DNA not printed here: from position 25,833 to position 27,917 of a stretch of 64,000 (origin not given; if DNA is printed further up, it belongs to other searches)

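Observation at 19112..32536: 13-kb translationally coupled envelope-glycan operon mixing LPS-core-type, capsule-type and phospholipid-type enzymes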

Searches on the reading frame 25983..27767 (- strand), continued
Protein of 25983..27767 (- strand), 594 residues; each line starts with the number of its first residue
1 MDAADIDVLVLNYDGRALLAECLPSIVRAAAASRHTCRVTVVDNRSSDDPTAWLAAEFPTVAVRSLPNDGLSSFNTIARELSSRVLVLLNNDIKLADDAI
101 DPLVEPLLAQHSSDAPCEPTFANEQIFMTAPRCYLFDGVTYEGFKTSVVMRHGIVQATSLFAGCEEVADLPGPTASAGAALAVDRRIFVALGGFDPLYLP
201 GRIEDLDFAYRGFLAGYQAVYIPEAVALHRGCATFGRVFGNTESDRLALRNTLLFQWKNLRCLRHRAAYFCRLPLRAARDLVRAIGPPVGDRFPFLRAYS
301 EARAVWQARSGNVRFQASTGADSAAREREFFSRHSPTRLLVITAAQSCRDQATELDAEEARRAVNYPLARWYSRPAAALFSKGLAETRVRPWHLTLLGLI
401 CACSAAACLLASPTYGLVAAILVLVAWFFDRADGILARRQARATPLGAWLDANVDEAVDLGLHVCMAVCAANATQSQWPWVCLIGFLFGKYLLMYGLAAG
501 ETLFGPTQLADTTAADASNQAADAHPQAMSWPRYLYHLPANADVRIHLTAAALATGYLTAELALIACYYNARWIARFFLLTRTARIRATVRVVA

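Call 14: find_related_loci(query=A1, collection=genome_contigs, flank=10000)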
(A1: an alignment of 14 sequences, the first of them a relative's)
Query A1 (594 aa) in genome_contigs; peptide patterns used: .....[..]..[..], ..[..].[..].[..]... (x = any residue, [..] = any of these).
170 stretches matched a pattern; 89 encode a relative of the query (tblastn E <= 1e-3); the best 80 are kept; 80 distinct loci.
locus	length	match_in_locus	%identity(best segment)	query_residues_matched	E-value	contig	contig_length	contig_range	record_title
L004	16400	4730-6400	54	1-582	0e+0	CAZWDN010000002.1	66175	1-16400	MAG TPA_asm: uncultured Pirellula sp. isolate binchicken_co197_512 genome assembly, contig: NODE_394_length_66175_cov_8.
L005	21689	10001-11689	55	1-582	6e-174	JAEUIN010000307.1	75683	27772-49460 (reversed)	MAG: Planctomycetaceae bacterium isolate new MAG-44 k141_4239664, whole genome shotgun sequence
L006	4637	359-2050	52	1-580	6e-174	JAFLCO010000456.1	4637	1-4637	MAG: Planctomycetota bacterium isolate UWPOB_PLAC3 gnl_X_NFCILEIE_456, whole genome shotgun sequence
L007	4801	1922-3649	53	2-582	6e-171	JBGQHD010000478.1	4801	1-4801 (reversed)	MAG: Planctomycetia bacterium isolate OBJ2_061818_090_11 k141_1727561_length_4801_cov_9.8590, whole genome shotgun seque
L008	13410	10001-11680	52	1-582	2e-164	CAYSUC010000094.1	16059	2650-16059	MAG TPA_asm: uncultured Planctomycetaceae bacterium isolate SRP173033_co1_65 genome assembly, contig: NODE_7082_length_1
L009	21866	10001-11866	51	6-582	7e-163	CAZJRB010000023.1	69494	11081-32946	MAG TPA_asm: uncultured Planctomycetaceae bacterium isolate binchicken_co334_128 genome assembly, contig: NODE_558_lengt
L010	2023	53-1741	50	6-582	8e-174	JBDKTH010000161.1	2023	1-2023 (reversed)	MAG: Thermoguttaceae bacterium isolate 6_bin.231_R1 c_000001795527, whole genome shotgun sequence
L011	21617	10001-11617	51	6-580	1e-159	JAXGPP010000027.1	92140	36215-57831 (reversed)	MAG: Thermoguttaceae bacterium isolate AnMBR.bin305 bin305_27, whole genome shotgun sequence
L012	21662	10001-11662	52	3-584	1e-157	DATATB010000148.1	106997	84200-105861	MAG TPA_asm: Pirellulales bacterium isolate SMAG_U5535 k141_1342127, whole genome shotgun sequence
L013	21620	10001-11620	51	6-580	4e-156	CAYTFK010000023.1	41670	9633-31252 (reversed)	MAG TPA_asm: uncultured Planctomycetaceae bacterium isolate binchicken_co43_353 genome assembly, contig: NODE_1291_lengt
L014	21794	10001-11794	49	3-585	5e-156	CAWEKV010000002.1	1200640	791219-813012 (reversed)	MAG: uncultured Planctomycetia bacterium isolate MFD05747.bin.2.36 genome assembly, contig: contig_29047, whole genome s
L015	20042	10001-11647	49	6-585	8e-150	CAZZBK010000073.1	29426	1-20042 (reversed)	MAG TPA_asm: uncultured Planctomycetaceae bacterium isolate SRP150892_co2_249 genome assembly, contig: NODE_2040_length_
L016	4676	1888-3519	50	6-577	1e-151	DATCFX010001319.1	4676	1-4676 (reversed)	MAG TPA_asm: Pirellulales bacterium isolate SMAG_U7791 k141_328802, whole genome shotgun sequence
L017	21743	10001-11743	46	3-576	3e-144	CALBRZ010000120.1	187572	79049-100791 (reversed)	MAG TPA_asm: uncultured Planctomycetales bacterium isolate SRR5251193_bin.32_CONCOCT_v1.1_MAG genome assembly, contig: E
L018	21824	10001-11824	45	2-576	1e-136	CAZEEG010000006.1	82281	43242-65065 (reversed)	MAG TPA_asm: uncultured Pirellulales bacterium isolate SRP268622_co1_28 genome assembly, contig: NODE_440_length_82281_c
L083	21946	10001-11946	51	3-582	3e-93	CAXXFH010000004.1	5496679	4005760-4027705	MAG: Thermoguttaceae bacterium isolate 312aca04-849c-440b-8203-9b7a9de13541 genome assembly, contig: contig_4, whole gen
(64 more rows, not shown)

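Call 18: search_protein_families(library=pfam, proteins=[L011:7004-8980:+, L011:3895-4644:+, L011:3859-4590:-, L011:872-1987:+, L083:7367-8893:+, L083:3492-4292:+, L083:3555-4253:-, L011:2703-3752:-], max_evalue=0.01)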
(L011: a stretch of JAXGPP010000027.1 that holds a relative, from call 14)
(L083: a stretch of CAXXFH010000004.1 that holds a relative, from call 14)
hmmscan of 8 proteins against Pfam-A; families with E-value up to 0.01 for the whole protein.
L011:7004-8980:+ (658 aa): 1 family
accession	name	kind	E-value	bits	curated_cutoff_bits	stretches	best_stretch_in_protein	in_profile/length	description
PF13440.11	Polysacc_synt_3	-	1.7e-13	50.9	23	1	229-469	40-273/293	Polysaccharide biosynthesis protein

L011:3895-4644:+ (249 aa): 2 families
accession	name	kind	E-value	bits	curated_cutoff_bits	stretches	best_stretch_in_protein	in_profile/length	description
PF12804.13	NTP_transf_3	-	6.4e-09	36.6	27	1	19-160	15-154/160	MobA-like NTP transferase domain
PF02348.25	CTP_transf_3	-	9e-07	29.4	22.6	1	23-187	19-179/217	Cytidylyltransferase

L011:3859-4590:- (243 aa): 0 families

L011:872-1987:+ (371 aa): 1 family
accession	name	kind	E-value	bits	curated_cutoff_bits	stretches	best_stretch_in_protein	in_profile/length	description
PF13480.13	Acetyltransf_6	-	3.3e-26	92.6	22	1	173-314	2-135/143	Acetyltransferase (GNAT) domain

L083:7367-8893:+ (508 aa): 1 family
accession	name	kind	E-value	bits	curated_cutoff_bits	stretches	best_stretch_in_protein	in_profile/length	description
PF13440.11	Polysacc_synt_3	-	4.4e-12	46.3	23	1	85-337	32-276/293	Polysaccharide biosynthesis protein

L083:3492-4292:+ (266 aa): 2 families
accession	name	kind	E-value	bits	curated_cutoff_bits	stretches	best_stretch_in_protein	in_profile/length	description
PF02348.25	CTP_transf_3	-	5.4e-15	56.2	22.6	1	24-246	3-199/217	Cytidylyltransferase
PF12804.13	NTP_transf_3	-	2.9e-09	37.7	27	1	40-163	19-141/160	MobA-like NTP transferase domain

L083:3555-4253:- (232 aa): 0 families

L011:2703-3752:- (349 aa): 2 families
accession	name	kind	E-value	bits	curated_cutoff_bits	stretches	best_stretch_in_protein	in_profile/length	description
PF04321.23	RmlD_sub_bind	-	9.4e-14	51.6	27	1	44-290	2-243/287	RmlD substrate binding domain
PF01370.27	Epimerase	-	0.009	15.9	20.9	0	45-159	1-121/240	NAD dependent epimerase/dehydratase family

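Call 30: search_solved_structures(query=A1, max_evalue=0.1)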
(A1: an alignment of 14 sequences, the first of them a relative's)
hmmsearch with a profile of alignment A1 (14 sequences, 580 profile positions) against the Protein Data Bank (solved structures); distinct sequences matched with E-value up to 0.1: 20.
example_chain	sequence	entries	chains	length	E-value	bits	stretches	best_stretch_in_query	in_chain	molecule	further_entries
4o6m_A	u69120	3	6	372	6.3e-15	57.8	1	360-487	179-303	AF2299, a CDP-alcohol phosphotransferase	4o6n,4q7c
6h53_A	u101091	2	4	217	2.4e-10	42.7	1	360-481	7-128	CDP-diacylglycerol--inositol 3-phosphatidyltransferase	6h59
6h5a_A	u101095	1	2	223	2.7e-10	42.4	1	360-481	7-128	CDP-diacylglycerol--inositol 3-phosphatidyltransferase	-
6wm5_A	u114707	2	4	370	3.5e-10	42.1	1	360-469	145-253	AfCTD-Phosphatidylinositol-phosphate synthase (PIPS) fusion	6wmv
5d91_A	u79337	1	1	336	1.1e-07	33.9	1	365-481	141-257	AF2299 protein,Phosphatidylinositol synthase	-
5d92_D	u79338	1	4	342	1.5e-07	33.4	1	367-481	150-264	AF2299 protein,Phosphatidylinositol synthase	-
4mnd_A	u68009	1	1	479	3.2e-06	29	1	359-468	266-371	CTP L-myo-inositol-1-phosphate cytidylyltransferase/CDP-L-myo-inositol myo-inositolphospho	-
2z87_A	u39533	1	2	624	2.5e-05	26.1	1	8-101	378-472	Chondroitin synthase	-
2z86_A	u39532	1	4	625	2.5e-05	26.1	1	8-101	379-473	Chondroitin synthase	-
8gyw_B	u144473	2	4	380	8e-05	24.4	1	362-478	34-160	Choline/ethanolaminephosphotransferase 1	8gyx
9uet_A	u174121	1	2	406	0.0003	22.5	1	380-479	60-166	Cholinephosphotransferase 1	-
8ero_A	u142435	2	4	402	0.0012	20.5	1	379-479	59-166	Cholinephosphotransferase 1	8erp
7pow_A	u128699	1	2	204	0.0045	18.6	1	409-478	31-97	CDP-diacylglycerol--serine O-phosphatidyltransferase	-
7b1k_A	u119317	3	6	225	0.0052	18.4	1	409-478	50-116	CDP-diacylglycerol--serine O-phosphatidyltransferase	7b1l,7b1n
6iwq_A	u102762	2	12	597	0.056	15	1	69-224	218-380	N-acetylgalactosaminyltransferase 7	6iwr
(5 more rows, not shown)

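Call 44: list_cluster_members(proteins=[P0019, P0068, P0072, P0085, P0090, P0091, P0084, P0060, P0135, P0159])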
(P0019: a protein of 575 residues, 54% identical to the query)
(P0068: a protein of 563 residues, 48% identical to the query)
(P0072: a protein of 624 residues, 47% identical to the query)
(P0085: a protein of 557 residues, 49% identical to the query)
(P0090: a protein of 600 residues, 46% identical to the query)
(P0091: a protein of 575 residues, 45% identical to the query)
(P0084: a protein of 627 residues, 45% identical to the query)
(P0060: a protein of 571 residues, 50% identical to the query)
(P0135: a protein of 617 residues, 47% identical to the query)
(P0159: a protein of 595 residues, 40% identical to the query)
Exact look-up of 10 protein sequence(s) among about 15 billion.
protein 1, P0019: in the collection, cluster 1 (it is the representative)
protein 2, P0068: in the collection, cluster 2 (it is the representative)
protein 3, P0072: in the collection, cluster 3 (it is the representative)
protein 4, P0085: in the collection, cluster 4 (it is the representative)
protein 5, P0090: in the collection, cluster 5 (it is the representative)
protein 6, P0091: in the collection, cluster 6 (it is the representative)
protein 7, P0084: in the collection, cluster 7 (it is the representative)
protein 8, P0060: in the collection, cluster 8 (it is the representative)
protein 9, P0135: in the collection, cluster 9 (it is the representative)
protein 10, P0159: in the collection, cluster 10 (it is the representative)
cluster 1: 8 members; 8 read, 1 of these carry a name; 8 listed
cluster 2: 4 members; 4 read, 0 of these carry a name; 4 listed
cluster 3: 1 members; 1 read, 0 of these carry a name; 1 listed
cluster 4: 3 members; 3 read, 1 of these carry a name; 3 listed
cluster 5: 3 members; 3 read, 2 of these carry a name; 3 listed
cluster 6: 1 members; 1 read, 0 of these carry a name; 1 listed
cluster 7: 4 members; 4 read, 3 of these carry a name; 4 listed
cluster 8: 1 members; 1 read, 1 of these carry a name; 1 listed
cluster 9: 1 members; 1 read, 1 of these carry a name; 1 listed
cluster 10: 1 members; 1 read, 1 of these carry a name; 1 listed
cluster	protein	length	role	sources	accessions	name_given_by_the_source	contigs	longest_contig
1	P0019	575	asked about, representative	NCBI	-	-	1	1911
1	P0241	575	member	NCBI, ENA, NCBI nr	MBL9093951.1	MAG: glycosyltransferase [Planctomycetaceae bacterium] | glycosyltransferase [Planctomycetaceae bacterium]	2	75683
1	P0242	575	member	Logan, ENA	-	-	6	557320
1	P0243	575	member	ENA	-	-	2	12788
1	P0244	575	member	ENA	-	-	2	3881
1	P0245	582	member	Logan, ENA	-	-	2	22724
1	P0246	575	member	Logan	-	-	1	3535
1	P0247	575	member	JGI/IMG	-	-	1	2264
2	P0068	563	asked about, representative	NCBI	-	-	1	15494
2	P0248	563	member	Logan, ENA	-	-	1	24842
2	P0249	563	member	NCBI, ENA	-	-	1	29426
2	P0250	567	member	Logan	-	-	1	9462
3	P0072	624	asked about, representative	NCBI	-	-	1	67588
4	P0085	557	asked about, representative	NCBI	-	-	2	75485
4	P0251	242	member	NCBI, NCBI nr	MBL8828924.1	MAG: glycosyltransferase, partial [Planctomycetaceae bacterium] | glycosyltransferase [Planctomycetaceae bacterium]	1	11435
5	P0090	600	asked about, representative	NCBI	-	-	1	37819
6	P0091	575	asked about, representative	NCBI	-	-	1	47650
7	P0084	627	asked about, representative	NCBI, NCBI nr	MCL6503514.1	MAG: glycosyltransferase [Pirellulales bacterium] | glycosyltransferase [Pirellulales bacterium]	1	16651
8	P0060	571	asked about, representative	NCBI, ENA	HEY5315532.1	MAG TPA: glycosyltransferase [Pirellulales bacterium]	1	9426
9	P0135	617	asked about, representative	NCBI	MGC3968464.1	MAG: hypothetical protein QM775_14130 [Pirellulales bacterium]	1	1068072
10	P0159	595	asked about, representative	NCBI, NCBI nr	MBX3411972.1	MAG: hypothetical protein KF708_04580 [Pirellulales bacterium] | hypothetical protein [Pirellulales bacterium]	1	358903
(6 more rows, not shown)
